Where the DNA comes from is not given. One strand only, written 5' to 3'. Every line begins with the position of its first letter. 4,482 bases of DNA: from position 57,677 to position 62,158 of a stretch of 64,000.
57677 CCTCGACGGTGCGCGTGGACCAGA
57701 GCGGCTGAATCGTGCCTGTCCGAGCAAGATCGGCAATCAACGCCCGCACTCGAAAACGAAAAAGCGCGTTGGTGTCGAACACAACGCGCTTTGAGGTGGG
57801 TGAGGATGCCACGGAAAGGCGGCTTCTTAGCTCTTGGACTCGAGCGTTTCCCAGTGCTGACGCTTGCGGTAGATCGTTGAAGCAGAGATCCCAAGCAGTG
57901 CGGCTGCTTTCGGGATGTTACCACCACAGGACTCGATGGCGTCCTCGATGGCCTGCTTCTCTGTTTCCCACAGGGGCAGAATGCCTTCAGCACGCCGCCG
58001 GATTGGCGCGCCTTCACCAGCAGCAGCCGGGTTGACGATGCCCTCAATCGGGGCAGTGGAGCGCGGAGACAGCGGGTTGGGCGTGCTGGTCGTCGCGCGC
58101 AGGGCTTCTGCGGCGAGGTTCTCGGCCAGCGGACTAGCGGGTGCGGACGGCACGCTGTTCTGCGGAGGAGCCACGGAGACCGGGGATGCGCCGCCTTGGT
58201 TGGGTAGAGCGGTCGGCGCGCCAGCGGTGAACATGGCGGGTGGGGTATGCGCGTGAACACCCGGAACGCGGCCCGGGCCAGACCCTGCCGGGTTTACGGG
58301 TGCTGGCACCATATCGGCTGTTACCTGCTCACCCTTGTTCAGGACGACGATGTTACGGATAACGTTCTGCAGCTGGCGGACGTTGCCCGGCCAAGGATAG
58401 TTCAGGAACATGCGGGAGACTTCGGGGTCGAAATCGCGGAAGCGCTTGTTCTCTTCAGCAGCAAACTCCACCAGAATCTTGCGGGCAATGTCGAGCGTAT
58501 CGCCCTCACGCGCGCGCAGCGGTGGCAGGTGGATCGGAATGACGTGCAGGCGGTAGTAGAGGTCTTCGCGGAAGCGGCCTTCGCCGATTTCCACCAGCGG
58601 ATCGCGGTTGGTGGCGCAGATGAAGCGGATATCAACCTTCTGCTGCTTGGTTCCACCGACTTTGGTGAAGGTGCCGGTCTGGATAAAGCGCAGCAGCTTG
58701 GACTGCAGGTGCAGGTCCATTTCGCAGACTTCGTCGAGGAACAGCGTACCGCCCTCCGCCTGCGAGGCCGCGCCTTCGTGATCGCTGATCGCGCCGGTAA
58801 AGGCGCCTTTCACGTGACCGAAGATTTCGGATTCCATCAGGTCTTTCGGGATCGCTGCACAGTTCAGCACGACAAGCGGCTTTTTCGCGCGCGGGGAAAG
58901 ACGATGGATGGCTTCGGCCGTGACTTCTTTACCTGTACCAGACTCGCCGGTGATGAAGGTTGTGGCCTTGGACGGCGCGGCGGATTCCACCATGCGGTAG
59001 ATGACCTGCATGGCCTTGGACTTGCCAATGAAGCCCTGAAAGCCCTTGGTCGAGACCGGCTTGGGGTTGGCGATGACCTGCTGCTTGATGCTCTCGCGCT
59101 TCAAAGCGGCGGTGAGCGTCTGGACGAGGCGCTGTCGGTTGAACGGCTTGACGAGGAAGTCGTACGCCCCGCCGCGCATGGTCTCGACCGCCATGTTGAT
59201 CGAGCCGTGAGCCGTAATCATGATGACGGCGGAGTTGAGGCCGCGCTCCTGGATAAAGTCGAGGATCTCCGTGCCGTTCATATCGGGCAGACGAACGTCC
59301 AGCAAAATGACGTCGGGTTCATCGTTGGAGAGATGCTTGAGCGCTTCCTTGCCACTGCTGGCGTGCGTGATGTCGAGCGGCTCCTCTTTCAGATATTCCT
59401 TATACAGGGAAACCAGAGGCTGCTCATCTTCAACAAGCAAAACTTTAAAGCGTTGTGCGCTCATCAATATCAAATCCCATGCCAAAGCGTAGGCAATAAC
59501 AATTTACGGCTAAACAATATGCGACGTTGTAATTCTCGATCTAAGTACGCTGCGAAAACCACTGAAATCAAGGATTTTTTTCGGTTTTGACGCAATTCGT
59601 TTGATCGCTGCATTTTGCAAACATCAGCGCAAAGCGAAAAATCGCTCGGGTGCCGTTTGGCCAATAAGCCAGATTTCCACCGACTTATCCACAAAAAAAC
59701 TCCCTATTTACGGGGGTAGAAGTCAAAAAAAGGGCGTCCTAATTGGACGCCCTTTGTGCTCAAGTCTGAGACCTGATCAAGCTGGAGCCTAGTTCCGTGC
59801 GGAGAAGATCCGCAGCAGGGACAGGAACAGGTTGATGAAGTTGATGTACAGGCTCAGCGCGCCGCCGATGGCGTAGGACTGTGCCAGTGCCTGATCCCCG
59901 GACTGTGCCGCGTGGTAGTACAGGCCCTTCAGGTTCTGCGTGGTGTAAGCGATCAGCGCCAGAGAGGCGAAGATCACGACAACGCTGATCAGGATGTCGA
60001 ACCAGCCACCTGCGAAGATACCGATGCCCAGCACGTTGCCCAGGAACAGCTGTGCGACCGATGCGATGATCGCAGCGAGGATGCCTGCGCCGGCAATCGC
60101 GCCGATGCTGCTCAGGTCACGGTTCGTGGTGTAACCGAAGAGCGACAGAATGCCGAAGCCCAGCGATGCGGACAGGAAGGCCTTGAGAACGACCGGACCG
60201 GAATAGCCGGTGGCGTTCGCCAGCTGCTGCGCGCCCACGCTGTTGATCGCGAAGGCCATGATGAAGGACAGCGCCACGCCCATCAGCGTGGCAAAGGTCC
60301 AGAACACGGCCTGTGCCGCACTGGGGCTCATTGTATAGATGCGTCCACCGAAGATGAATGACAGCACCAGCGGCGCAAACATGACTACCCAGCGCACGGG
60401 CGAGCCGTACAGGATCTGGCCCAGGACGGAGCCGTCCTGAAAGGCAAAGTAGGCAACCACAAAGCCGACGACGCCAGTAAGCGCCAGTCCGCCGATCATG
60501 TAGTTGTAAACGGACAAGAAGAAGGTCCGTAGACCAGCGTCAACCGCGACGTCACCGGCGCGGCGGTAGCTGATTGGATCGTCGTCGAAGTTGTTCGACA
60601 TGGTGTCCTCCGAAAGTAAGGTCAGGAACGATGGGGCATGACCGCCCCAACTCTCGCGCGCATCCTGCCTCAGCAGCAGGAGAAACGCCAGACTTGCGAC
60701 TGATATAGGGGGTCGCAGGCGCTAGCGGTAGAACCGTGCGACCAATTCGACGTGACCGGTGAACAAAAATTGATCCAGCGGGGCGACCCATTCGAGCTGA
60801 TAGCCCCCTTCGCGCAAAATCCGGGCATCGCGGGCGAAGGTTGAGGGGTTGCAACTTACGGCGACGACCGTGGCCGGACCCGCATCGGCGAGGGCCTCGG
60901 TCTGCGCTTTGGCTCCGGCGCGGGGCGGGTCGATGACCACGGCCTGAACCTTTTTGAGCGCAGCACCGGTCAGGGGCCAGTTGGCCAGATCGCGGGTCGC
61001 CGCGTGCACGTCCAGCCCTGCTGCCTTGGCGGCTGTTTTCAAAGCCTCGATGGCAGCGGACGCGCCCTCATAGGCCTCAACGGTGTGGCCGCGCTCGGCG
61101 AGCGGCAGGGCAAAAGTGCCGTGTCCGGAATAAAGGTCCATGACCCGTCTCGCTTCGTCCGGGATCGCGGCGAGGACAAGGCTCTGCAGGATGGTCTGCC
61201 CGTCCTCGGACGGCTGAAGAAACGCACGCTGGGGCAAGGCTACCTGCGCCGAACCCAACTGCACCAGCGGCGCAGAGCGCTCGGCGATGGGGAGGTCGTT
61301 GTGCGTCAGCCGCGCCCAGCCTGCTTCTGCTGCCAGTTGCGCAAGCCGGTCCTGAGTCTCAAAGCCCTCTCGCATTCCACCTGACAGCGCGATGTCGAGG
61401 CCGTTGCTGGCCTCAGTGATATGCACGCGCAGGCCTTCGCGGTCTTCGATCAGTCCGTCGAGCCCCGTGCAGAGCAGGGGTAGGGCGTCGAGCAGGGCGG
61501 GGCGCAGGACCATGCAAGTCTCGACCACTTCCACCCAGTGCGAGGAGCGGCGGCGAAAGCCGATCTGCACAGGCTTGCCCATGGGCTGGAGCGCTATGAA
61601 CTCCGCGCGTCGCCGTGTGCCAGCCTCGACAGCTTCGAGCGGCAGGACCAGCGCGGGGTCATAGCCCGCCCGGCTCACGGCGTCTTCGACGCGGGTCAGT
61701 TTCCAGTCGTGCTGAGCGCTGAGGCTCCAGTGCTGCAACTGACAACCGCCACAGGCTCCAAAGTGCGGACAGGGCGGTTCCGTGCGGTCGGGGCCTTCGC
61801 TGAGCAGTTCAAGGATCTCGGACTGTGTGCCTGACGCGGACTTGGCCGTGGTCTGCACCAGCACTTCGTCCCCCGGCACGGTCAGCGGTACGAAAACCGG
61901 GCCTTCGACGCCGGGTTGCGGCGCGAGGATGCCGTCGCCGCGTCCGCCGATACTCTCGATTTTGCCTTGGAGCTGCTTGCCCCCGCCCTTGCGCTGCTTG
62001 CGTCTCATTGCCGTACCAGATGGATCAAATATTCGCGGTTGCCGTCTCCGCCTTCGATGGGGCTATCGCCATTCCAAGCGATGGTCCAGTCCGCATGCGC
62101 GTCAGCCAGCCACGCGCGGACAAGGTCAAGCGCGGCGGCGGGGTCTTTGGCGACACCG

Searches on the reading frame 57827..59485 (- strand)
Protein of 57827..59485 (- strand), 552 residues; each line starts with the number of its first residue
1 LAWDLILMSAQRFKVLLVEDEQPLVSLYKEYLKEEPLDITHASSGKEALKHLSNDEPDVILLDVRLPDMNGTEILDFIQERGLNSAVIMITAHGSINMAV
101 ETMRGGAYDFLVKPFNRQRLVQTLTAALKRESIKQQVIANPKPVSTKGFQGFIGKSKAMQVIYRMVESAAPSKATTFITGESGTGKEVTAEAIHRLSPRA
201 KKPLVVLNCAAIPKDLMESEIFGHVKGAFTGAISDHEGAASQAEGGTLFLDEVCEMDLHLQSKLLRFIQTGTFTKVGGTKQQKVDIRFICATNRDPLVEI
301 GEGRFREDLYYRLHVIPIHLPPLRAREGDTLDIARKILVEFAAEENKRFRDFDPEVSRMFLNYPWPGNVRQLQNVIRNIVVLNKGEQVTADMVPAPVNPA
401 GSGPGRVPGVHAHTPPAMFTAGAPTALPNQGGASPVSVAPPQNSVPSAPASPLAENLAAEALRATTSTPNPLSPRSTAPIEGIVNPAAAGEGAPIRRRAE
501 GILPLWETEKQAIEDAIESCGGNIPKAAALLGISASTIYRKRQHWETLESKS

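Call 57: search_protein_families(library=pfam, proteins=[window:57827-59485:-], max_evalue=0.00001)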
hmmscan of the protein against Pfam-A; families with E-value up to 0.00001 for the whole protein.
window:57827-59485:- (552 aa): 6 families
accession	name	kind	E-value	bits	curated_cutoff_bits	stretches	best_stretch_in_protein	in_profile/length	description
PF00158.32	Sigma54_activat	-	6.6e-67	224.8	20.2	1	153-319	2-168/168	Sigma-54 interaction domain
PF00072.30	Response_reg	-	1.2e-29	103.2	30.2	1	15-124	1-110/111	Response regulator receiver domain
PF14532.12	Sigma54_activ_2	-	1.6e-22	80.6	25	1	153-323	1-138/138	Sigma-54 interaction domain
PF25601.1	AAA_lid_14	-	1.2e-18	67.1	27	1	324-398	1-75/87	AAA+ ATPase lid domain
PF02954.25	HTH_8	-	2.1e-14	53.4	22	1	505-543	2-40/42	Bacterial regulatory protein, Fis family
PF07728.20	AAA_5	-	1.9e-06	28.3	22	1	177-296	3-125/139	AAA domain (dynein-related subfamily)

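Call 59: search_protein_families(library=ncbifam, proteins=[window:57827-59485:-], max_evalue=0.00001)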
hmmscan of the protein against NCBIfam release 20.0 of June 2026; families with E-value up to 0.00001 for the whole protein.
window:57827-59485:- (552 aa): 109 families (the best 25 are shown)
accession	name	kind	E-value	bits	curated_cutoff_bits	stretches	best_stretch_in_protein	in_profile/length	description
NF041946.1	LuxO_transreg_Vib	equivalog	1.9e-189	630.3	800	2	17-399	1-382/463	quorum-sensing sigma-54 dependent transcriptional regulator LuxO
TIGR01818.1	ntrC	equivalog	7.3e-116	387.7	558.6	1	15-397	1-381/463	nitrogen regulation protein NR(I)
NF008469.0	PRK11361.1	equivalog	3.6e-112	375.4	714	1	13-398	5-391/461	acetoacetate metabolism transcriptional regulator AtoC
TIGR02915.1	PEP_resp_reg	equivalog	1.5e-106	356.9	502.6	1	15-391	1-380/445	PEP-CTERM-box response regulator transcription factor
NF007689.0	PRK10365.1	equivalog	3.3e-99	332.6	760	1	8-394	1-383/441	sigma-54-dependent response regulator transcription factor ZraR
NF008176.1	PRK10923.1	equivalog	1.7e-98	330.3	620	1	11-396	2-384/469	nitrogen regulation protein NR(I)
NF051870.1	NAssimRespRegNtrX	equivalog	9.2e-92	308.3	600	1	14-398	3-386/452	nitrogen assimilation response regulator NtrX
NF011695.0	PRK15115.1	equivalog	1.6e-90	304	763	1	8-388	2-373/445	two-component system response regulator GlrR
NF041552.1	TF_PrdR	equivalog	4.7e-90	302.5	795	1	122-396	238-513/577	sigma-54 dependent transcriptional regulator PrdR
TIGR01817.1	nifA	equivalog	5.2e-90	302.7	528.85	1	143-393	189-438/534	nif-specific transcriptional activator NifA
NF049963.1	RespRegFlgRCampy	domain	1.3e-88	297.8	750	1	35-391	24-375/429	fla regulon two-component system response regulator FlgR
NF050807.1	TransRegFlbDCaul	equivalog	3.6e-87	293.1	750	1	38-396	26-364/454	sigma-54-dependent transcriptional regulator FlbD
NF003451.0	PRK05022.1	equivalog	1.3e-83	281.5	476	1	125-388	165-428/512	nitric oxide reductase transcriptional regulator NorR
NF038308.1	RNA_repair_RtcR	equivalog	4.5e-83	279.9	650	1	37-397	55-436/530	RNA repair transcriptional activator RtcR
TIGR02974.1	phageshock_pspF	equivalog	1.4e-71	241.5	443.55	1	153-390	2-240/336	phage shock protein operon transcriptional activator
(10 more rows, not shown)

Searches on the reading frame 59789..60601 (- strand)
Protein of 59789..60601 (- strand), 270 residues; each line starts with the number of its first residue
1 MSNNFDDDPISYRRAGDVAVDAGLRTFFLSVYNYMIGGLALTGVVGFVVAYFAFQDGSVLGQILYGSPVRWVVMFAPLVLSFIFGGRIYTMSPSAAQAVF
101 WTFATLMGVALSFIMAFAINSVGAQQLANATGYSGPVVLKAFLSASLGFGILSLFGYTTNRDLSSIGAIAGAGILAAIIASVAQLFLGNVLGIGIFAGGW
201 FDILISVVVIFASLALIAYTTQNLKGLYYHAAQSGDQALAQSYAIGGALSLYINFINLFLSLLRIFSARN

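Call 57: search_protein_families(library=pfam, proteins=[window:59789-60601:-], max_evalue=0.00001)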
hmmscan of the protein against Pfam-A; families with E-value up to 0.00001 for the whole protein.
window:59789-60601:- (270 aa): 1 family
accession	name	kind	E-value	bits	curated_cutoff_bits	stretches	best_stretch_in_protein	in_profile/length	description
PF01027.25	Bax1-I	-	2.2e-39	135.9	34.1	1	25-266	1-207/207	Inhibitor of apoptosis-promoting Bax1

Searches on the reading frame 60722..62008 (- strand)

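Call 57: search_protein_families(library=pfam, proteins=[window:60722-62008:-], max_evalue=0.00001)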
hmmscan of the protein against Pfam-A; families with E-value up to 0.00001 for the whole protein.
window:60722-62008:- (428 aa): 1 family
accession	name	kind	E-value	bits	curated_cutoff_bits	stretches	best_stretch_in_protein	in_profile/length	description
PF05958.17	tRNA_U5-meth_tr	-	2.5e-13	50.2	23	1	260-421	176-349/357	tRNA (Uracil-5-)-methyltransferase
